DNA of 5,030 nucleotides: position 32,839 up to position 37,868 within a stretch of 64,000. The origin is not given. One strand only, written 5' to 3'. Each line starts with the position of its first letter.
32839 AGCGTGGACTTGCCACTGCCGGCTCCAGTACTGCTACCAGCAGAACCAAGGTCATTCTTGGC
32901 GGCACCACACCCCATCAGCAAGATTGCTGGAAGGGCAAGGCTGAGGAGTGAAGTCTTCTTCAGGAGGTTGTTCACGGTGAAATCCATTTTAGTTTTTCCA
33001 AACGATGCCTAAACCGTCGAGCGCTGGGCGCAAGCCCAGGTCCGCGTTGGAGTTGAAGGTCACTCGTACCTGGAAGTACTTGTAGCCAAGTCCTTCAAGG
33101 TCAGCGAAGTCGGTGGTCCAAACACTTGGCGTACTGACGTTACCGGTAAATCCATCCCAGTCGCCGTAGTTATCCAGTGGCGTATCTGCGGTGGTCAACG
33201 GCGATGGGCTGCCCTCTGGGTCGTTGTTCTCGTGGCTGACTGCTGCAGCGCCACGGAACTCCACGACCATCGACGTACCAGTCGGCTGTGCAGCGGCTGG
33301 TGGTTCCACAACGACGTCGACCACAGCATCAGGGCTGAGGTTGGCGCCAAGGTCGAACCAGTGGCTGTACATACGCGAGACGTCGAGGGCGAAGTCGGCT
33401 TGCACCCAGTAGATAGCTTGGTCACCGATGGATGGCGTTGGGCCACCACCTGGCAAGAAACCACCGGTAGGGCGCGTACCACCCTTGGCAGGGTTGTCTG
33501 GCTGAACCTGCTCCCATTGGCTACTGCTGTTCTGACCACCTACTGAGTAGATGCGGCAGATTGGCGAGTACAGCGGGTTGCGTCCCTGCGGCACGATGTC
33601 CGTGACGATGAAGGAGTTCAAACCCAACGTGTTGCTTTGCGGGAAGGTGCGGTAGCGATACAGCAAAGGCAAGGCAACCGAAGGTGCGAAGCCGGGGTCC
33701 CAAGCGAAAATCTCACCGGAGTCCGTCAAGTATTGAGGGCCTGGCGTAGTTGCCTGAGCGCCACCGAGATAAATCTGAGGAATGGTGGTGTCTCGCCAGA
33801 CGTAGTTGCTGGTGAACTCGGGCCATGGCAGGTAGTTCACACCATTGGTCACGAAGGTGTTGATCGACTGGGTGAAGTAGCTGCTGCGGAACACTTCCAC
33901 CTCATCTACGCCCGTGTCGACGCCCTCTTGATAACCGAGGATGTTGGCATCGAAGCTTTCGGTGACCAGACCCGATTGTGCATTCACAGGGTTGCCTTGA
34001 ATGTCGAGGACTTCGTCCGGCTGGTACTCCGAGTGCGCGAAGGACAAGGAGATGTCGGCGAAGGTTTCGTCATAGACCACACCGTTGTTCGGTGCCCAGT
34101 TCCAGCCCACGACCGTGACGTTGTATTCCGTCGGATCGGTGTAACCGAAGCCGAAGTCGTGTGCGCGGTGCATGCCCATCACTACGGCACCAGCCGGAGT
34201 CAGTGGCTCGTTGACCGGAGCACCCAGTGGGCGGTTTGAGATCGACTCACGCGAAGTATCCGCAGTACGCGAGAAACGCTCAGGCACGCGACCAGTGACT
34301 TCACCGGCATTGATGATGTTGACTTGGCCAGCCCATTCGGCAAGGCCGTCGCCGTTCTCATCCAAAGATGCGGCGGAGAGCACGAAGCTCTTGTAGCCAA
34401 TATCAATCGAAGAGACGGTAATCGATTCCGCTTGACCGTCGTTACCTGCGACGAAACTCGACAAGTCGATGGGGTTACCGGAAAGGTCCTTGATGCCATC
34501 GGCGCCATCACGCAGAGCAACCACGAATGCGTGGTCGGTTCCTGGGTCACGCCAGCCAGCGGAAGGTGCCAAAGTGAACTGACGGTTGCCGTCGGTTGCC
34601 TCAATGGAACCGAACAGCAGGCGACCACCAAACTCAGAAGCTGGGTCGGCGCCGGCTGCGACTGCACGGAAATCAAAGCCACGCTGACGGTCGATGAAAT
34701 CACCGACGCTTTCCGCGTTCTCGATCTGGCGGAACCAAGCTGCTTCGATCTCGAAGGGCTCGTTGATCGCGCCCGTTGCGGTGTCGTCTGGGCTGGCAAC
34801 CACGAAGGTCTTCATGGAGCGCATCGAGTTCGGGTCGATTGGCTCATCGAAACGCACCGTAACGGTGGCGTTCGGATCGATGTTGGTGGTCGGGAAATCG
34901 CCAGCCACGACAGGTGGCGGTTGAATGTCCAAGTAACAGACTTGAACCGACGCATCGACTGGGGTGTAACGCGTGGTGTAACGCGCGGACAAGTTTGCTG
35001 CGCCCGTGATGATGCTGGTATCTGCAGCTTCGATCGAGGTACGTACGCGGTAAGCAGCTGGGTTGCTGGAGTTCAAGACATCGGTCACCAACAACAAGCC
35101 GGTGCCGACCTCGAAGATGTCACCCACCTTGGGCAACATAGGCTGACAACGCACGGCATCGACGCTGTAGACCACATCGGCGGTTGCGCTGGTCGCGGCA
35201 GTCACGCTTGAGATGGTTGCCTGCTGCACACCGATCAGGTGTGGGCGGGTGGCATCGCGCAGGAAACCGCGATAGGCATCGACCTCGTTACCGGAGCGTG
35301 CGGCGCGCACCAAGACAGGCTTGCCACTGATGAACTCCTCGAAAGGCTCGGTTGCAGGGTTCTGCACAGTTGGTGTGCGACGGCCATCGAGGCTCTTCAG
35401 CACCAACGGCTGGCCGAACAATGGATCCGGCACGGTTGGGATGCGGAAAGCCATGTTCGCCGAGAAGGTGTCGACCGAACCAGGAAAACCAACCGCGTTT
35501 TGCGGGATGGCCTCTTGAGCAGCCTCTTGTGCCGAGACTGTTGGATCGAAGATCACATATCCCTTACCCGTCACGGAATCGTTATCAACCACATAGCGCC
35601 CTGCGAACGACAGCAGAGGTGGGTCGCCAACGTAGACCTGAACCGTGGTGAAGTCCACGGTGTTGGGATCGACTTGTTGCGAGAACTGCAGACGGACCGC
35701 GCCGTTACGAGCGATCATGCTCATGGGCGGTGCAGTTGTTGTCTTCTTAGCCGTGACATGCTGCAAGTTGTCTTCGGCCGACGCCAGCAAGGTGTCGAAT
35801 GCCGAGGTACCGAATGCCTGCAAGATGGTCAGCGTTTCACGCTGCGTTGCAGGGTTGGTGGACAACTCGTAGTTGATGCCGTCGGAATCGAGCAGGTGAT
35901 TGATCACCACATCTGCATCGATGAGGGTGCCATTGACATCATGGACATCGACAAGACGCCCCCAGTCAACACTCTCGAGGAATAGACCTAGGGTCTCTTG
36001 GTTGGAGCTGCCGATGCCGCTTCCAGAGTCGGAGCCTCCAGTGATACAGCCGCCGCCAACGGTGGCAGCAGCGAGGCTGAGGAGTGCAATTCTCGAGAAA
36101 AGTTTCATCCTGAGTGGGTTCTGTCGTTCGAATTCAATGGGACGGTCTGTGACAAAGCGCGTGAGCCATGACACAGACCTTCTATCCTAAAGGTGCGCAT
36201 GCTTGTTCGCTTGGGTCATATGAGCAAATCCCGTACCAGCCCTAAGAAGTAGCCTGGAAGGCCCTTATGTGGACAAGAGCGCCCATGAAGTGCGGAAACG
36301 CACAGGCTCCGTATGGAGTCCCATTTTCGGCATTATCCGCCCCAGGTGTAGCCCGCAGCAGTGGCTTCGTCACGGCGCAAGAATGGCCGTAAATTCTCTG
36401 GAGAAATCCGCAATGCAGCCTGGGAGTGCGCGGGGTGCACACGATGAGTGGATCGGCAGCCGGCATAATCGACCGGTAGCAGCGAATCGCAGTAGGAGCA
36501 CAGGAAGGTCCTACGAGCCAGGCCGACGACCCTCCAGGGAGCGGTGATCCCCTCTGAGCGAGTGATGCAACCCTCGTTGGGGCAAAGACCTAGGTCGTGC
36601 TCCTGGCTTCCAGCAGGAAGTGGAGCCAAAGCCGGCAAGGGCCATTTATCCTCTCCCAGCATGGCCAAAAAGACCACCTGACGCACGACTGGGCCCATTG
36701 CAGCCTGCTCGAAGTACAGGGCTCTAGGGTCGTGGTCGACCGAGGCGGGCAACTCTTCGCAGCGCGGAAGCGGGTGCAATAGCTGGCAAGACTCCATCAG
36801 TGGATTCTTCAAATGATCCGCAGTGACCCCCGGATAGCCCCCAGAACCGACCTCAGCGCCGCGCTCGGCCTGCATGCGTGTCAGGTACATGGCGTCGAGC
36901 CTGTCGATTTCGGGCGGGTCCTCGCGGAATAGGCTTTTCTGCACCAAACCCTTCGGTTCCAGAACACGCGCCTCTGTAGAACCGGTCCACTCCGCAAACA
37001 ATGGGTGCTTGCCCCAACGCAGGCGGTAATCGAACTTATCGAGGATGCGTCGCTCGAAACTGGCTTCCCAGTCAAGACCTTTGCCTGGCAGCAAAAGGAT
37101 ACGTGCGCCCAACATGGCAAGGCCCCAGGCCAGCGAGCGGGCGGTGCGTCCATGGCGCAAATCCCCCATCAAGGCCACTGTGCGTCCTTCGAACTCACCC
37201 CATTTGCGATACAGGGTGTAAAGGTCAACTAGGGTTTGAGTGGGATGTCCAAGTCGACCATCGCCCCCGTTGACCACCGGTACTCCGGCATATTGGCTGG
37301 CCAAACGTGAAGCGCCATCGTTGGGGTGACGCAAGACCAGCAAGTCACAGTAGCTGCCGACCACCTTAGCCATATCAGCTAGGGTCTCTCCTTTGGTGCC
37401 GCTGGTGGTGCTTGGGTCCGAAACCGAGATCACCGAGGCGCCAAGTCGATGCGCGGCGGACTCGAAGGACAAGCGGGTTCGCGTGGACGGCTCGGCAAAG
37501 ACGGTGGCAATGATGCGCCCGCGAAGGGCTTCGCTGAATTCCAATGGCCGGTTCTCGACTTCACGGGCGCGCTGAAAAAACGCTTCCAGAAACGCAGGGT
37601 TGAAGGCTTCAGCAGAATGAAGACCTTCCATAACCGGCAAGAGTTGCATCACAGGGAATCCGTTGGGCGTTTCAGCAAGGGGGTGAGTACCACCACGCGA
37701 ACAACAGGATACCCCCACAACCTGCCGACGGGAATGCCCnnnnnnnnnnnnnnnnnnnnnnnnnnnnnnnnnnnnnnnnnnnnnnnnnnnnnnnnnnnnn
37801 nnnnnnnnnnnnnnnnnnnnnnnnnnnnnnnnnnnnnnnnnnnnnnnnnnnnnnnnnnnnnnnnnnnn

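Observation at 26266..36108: Translationally coupled 9.8-kb operon of three giant paralogous lipoproteins with no recognisable functional domain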

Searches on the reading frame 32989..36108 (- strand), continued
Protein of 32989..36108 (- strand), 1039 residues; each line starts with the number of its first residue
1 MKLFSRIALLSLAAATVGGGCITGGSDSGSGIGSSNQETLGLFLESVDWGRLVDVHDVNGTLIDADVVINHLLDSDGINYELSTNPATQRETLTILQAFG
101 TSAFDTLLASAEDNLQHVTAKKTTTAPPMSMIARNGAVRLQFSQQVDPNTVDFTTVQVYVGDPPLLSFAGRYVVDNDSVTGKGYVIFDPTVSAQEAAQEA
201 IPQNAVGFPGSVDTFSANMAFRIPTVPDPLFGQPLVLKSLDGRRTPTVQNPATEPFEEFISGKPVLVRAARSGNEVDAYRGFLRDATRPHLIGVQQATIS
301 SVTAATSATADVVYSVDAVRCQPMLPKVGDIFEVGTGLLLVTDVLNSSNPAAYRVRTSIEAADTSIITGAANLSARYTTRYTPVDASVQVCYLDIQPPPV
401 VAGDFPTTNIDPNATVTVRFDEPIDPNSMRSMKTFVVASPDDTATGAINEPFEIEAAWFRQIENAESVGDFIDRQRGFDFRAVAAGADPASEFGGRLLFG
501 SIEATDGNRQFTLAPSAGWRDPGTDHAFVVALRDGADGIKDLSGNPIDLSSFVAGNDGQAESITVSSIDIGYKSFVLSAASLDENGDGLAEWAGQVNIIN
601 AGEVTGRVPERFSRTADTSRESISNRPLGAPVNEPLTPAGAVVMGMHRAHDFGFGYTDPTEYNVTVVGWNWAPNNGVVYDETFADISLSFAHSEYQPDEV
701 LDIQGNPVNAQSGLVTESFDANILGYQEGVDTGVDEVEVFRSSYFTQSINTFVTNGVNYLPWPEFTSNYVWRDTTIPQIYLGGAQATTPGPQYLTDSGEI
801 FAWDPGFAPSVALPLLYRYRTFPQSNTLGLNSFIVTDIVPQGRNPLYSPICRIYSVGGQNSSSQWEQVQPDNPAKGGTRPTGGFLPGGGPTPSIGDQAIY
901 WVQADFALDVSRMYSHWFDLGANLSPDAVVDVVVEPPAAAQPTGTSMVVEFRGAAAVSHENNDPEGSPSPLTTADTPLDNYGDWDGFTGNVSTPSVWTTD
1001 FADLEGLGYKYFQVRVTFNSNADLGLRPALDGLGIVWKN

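Call 80: list_cluster_members(proteins=[P0159, P0161, P0164, P0169, P0183, P0210, P0223, P0247, P0274, P0297])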
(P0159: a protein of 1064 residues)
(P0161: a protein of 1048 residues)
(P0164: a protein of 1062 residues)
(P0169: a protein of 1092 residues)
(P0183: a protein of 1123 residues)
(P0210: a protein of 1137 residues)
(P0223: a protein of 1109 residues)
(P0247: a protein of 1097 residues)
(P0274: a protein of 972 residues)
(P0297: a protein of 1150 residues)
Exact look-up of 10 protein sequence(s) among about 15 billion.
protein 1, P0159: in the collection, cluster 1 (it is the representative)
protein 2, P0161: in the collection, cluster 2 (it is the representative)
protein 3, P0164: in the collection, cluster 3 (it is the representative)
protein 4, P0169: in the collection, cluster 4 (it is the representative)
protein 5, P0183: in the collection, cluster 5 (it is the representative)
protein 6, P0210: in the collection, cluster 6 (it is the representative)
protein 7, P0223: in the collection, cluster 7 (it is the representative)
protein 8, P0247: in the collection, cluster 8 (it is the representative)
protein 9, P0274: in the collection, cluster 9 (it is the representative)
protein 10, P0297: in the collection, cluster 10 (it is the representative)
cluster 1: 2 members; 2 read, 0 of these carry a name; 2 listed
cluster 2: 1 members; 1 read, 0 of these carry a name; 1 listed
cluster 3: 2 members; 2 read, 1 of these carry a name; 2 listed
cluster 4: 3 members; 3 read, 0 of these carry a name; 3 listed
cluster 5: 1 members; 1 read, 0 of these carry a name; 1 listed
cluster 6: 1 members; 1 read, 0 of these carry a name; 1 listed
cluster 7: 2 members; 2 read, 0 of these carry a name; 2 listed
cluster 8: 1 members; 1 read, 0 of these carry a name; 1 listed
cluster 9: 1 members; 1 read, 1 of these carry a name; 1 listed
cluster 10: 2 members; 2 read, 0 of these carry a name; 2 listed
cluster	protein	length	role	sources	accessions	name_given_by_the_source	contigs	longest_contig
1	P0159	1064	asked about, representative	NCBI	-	-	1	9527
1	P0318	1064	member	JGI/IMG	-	-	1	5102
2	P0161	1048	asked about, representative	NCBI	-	-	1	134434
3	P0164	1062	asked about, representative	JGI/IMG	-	-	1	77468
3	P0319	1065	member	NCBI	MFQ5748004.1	MAG: hypothetical protein ACE5H3_00940 [Planctomycetota bacterium]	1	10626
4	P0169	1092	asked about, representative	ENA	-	-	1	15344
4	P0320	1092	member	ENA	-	-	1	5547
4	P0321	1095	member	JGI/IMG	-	-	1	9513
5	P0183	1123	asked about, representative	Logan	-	-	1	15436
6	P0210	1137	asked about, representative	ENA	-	-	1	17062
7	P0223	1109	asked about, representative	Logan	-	-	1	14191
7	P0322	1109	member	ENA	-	-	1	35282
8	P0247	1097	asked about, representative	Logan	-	-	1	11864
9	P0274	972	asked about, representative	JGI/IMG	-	hypothetical protein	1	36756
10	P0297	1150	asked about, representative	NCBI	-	-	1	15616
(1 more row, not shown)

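Call 84: search_protein_families(library=pfam, alignment_id=A3, max_evalue=1)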
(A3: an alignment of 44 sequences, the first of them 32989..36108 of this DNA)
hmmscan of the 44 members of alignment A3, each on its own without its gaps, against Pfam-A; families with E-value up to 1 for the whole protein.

A. member 1, window:32989-36108:- (1039 aa): 2 families
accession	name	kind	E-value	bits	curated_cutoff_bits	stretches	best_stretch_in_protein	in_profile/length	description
PF13205.12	Big_5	-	1.2e-06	29.6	23.6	1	407-443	16-52/105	Bacterial Ig-like domain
PF04234.18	CopC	-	0.1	14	23.3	0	119-154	3-38/92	CopC domain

B. families by the number of members that match (of 44 scanned): 8 families
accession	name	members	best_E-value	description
PF13205.12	Big_5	43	8.6e-08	Bacterial Ig-like domain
PF15232.11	DUF4585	1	0.0099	Domain of unknown function (DUF4585)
PF13627.12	LptM_cons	1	0.032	LPS-assembly lipoprotein LptM, conserved region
PF00452.24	Bcl-2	1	0.045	Apoptosis regulator proteins, Bcl-2 family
PF04234.18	CopC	1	0.1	CopC domain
PF03705.20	CheR_N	1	0.11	CheR methyltransferase, all-alpha domain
PF21988.2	G7C_GBD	1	0.15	Podovirus tailspike protein Galactose-binding domain-like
PF01959.21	DHQS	1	0.28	3-dehydroquinate synthase II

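Call 87: find_encoding_contigs(protein=P0002, flank=1500, max_places=1)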
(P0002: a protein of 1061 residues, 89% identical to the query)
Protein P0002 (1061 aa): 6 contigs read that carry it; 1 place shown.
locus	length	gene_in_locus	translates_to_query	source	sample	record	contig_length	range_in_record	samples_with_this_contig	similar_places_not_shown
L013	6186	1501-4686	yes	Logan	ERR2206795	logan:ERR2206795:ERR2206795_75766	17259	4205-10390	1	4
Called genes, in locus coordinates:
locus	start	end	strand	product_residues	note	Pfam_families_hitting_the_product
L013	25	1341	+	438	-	PF02729:OTCace_N, PF00185:OTCace (faint)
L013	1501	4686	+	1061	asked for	PF13205:Big_5 (faint)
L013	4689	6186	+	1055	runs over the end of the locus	PF13205:Big_5 (faint)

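Call 88: find_encoding_contigs(protein=P0006, flank=1500, max_places=1)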
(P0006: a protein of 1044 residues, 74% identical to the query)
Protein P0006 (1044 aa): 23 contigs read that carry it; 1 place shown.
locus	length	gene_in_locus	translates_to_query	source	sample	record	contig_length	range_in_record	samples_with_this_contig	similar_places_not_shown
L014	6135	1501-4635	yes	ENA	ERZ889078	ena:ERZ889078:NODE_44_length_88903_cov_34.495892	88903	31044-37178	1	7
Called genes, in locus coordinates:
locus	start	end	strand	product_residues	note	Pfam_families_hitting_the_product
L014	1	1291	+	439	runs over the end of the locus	PF02729:OTCace_N, PF00185:OTCace (faint)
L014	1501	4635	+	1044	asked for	PF13205:Big_5 (faint)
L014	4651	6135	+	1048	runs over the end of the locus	PF13205:Big_5 (faint)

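Call 99: search_protein_families(library=phrogs, proteins=[window:32989-36108:-], max_evalue=0.01)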
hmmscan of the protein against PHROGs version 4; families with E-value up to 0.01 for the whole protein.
window:32989-36108:- (1039 aa): 0 families

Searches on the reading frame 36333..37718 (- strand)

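Call 18: search_protein_families(library=pfam, proteins=[window:36333-37718:-], max_evalue=0.001)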
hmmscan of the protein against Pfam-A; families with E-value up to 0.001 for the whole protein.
window:36333-37718:- (461 aa): 3 families
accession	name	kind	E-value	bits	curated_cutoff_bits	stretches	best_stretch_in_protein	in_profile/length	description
PF02729.26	OTCace_N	-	1.8e-40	138.8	29.9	1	35-170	5-147/148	Aspartate/ornithine carbamoyltransferase, carbamoyl-P binding domain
PF00185.30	OTCace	-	2.8e-09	37.6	29.4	1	270-351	68-155/157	Aspartate/ornithine carbamoyltransferase, Asp/Orn binding domain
PF02748.20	PyrI_C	-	3.9e-06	27.1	23.4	1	379-412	8-41/48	Aspartate carbamoyltransferase regulatory chain, metal binding domain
